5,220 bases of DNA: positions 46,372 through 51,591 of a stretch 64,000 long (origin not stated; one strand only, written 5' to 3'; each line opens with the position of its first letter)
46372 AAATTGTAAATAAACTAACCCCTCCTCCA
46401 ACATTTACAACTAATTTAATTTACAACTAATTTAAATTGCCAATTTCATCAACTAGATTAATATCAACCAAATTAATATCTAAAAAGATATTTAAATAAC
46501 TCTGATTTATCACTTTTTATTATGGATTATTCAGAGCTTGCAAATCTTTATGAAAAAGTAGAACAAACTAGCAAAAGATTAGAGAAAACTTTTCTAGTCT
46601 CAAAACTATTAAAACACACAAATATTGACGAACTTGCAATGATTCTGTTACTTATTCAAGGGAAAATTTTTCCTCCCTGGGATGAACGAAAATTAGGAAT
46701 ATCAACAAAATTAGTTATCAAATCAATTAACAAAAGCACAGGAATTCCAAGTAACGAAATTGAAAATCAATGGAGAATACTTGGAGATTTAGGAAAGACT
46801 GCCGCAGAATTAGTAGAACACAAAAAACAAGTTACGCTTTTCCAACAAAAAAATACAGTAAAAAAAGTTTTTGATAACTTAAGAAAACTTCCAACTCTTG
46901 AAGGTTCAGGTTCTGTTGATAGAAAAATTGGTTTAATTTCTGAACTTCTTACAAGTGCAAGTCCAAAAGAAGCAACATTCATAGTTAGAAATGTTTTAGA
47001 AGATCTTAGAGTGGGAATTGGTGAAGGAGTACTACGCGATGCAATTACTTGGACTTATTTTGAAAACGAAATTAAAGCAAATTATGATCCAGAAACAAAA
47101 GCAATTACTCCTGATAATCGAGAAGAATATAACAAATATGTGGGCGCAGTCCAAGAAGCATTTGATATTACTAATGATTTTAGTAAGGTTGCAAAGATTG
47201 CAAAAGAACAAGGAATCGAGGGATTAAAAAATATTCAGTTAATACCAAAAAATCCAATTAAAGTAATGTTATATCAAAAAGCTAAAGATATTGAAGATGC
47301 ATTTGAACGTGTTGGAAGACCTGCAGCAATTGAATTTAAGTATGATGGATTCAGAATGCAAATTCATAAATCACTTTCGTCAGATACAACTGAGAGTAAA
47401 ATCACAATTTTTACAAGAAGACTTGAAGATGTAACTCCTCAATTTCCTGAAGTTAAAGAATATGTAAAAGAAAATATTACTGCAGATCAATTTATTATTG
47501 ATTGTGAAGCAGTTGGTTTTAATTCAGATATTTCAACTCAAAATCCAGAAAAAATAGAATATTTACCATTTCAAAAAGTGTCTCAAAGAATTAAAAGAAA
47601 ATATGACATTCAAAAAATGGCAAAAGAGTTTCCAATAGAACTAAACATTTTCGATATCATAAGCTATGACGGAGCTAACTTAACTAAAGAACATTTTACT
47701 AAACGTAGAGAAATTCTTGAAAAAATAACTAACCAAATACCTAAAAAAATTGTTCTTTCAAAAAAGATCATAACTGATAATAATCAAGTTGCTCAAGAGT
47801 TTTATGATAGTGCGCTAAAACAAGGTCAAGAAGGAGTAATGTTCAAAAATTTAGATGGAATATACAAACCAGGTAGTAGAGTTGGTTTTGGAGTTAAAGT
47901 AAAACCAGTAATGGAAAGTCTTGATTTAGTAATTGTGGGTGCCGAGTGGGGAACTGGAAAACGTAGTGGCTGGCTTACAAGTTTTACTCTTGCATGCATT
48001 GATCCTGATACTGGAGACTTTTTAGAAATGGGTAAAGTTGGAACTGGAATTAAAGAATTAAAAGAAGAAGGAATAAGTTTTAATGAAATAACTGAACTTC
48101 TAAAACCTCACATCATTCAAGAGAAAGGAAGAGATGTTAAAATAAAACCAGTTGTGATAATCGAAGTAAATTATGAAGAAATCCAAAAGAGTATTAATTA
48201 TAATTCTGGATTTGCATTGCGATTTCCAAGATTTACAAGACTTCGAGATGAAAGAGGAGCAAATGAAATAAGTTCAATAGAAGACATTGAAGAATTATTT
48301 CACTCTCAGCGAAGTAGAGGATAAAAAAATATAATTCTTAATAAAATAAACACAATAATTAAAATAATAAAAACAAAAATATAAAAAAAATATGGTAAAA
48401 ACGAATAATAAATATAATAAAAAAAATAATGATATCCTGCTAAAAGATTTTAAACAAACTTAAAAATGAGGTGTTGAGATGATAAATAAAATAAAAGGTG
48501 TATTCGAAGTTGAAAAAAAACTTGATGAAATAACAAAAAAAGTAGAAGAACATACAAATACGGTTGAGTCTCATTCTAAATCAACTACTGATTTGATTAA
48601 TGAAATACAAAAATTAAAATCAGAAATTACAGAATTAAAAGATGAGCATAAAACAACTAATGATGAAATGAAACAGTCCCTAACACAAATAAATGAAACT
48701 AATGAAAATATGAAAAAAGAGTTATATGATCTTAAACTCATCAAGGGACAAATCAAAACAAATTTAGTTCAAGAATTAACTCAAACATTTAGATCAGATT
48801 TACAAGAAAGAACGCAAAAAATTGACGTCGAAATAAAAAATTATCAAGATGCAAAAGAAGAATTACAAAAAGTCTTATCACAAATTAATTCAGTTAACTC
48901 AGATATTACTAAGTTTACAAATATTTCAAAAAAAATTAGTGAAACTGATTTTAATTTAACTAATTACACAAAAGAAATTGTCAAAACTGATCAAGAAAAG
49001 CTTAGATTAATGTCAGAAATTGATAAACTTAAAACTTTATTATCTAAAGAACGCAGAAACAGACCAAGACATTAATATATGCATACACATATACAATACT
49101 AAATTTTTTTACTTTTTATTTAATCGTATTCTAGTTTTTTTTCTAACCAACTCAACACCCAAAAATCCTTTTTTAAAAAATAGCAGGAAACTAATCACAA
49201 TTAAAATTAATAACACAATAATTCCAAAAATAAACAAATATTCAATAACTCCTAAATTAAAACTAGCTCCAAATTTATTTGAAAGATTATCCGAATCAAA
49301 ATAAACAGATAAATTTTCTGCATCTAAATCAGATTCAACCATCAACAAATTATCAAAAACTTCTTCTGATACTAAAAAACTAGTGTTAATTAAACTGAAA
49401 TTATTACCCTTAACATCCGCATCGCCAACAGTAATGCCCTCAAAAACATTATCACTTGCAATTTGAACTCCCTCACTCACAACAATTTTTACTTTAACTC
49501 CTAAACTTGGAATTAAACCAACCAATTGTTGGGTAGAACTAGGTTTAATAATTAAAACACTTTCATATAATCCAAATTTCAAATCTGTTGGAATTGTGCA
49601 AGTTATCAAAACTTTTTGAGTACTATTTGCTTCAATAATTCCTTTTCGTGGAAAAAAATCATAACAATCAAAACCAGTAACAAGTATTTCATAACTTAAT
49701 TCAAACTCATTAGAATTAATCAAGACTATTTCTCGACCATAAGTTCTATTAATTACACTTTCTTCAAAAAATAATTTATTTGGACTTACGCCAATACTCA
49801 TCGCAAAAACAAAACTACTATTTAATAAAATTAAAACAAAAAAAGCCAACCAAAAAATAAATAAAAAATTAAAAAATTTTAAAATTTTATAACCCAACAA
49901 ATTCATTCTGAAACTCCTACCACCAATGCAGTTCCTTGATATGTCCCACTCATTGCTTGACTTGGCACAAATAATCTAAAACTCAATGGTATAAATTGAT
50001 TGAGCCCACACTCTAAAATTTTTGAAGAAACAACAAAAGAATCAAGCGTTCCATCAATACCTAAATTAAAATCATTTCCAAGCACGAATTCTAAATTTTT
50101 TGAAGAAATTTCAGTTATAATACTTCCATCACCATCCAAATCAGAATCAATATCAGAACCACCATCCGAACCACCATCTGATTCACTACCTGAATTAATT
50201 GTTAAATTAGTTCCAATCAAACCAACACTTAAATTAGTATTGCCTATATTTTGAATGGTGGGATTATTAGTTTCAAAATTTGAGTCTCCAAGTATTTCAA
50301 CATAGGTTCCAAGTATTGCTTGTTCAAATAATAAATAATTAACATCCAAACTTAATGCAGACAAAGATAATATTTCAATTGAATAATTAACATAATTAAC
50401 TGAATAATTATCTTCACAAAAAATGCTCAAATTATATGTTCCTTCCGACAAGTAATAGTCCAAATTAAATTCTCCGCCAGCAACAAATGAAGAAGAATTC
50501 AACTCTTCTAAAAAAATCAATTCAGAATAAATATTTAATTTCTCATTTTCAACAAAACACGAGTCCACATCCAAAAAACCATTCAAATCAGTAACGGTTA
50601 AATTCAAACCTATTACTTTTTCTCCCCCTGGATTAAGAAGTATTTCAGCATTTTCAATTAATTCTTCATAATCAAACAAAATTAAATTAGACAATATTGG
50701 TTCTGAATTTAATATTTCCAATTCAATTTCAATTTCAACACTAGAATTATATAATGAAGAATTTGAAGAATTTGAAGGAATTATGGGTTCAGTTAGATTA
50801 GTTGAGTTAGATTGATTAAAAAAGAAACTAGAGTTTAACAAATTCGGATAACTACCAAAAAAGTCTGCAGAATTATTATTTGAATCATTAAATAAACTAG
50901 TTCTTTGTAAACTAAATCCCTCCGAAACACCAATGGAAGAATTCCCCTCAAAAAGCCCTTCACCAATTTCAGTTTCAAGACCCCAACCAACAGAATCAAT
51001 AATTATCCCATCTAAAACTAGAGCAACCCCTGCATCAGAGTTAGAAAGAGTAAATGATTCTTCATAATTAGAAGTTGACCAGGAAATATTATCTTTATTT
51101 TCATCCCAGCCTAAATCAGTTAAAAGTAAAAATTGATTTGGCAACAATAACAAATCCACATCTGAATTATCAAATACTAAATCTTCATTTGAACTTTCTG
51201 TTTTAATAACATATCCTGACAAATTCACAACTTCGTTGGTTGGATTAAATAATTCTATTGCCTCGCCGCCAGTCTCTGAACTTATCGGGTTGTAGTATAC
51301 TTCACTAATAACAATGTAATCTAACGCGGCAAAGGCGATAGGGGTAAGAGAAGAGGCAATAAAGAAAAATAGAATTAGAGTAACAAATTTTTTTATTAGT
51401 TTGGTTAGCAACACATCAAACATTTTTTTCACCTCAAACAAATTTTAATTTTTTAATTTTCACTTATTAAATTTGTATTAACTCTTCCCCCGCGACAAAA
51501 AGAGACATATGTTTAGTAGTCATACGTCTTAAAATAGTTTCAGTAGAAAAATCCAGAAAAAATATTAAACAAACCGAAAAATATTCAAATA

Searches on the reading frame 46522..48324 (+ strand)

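Call 18: search_protein_families(library=pfam, proteins=[window:46522-48324:+], max_evalue=0.00001)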
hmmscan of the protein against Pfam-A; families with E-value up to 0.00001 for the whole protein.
window:46522-48324:+ (600 aa): 3 families
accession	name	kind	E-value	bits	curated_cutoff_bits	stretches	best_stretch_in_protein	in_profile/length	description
PF01068.26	DNA_ligase_A_M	-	7.4e-49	166.6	26.2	1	249-461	2-204/204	ATP dependent DNA ligase domain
PF04675.19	DNA_ligase_A_N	-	3.4e-41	141.7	24.6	1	3-175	2-173/174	DNA ligase N terminus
PF04679.21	DNA_ligase_A_C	-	1.5e-11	45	27.5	1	481-577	1-93/94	ATP dependent DNA ligase C terminal region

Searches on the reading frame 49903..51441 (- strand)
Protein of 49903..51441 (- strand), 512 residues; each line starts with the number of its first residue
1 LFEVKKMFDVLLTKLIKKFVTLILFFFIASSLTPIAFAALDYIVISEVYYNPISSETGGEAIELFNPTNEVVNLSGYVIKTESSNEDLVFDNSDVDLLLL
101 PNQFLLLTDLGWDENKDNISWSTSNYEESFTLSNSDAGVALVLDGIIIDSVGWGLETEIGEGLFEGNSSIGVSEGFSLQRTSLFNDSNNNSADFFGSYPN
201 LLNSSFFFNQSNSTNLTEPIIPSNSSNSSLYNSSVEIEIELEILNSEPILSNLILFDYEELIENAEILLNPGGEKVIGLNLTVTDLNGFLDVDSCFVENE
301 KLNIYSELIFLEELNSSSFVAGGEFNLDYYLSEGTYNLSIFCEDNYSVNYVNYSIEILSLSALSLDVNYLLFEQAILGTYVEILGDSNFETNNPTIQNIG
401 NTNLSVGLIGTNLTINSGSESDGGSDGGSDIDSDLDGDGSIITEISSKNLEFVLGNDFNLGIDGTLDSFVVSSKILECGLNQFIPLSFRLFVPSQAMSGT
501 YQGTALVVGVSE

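Call 18: search_protein_families(library=pfam, proteins=[window:49903-51441:-], max_evalue=0.00001)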
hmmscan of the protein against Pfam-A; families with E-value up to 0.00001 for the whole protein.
window:49903-51441:- (512 aa): 1 family
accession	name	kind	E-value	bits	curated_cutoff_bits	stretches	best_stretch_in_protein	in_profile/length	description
PF00932.25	LTD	-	6.3e-13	49.5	34.3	1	42-154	7-108/109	Lamin Tail Domain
